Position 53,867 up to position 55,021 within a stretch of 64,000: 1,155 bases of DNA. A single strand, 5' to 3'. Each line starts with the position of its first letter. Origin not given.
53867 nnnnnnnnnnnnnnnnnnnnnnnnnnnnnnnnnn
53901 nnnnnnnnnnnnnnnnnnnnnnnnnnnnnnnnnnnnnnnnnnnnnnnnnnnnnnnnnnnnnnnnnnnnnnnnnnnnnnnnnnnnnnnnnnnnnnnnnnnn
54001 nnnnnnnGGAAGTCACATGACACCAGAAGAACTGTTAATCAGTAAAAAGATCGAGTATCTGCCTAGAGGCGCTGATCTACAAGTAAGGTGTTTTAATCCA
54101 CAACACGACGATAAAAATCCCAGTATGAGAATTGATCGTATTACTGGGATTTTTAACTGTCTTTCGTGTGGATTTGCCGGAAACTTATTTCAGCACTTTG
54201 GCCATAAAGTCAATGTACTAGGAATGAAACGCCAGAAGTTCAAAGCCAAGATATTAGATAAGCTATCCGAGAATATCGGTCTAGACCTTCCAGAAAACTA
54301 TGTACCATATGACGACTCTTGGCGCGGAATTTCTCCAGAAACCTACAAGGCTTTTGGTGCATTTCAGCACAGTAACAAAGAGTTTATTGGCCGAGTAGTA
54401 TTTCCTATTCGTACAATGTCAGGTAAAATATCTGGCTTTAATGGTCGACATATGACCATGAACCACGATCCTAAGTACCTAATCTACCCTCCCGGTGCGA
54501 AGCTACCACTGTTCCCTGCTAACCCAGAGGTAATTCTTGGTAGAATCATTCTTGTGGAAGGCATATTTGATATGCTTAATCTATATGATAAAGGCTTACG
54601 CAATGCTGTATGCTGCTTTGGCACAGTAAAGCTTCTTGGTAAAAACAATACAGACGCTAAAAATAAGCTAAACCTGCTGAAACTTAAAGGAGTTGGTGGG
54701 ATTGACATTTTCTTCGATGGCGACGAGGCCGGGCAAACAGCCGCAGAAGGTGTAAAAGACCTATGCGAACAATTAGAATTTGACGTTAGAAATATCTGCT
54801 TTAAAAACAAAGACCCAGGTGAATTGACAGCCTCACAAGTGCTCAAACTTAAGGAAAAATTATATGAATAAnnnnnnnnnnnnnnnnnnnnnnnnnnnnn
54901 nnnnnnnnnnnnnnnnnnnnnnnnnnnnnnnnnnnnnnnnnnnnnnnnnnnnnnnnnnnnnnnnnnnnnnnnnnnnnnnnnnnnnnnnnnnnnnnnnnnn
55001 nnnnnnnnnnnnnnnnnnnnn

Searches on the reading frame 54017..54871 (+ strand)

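Call 16: search_protein_families(library=pfam, proteins=[window:54017-54871:+], max_evalue=0.001)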
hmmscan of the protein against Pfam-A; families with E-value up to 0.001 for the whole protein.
window:54017-54871:+ (284 aa): 6 families
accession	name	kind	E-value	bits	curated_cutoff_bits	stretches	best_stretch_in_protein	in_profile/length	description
PF13155.12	Toprim_2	-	1.2e-09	38.9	22.1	1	178-269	1-86/88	Toprim-like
PF13662.12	Toprim_4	-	1.2e-08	35.5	25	1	176-259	2-83/85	Toprim domain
PF01807.25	Zn_ribbon_DnaG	-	1.9e-07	31.2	24.9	1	7-62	18-71/98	CHC2 zinc finger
PF08275.17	DNAG_N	-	5e-07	30.3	26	1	120-155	72-107/128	DNA primase catalytic core, N-terminal domain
PF01751.28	Toprim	-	0.00015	22.3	23.1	1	177-254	2-88/96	Toprim domain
PF13362.12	Toprim_3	-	0.00057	20.7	27.2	0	177-266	2-84/95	Toprim domain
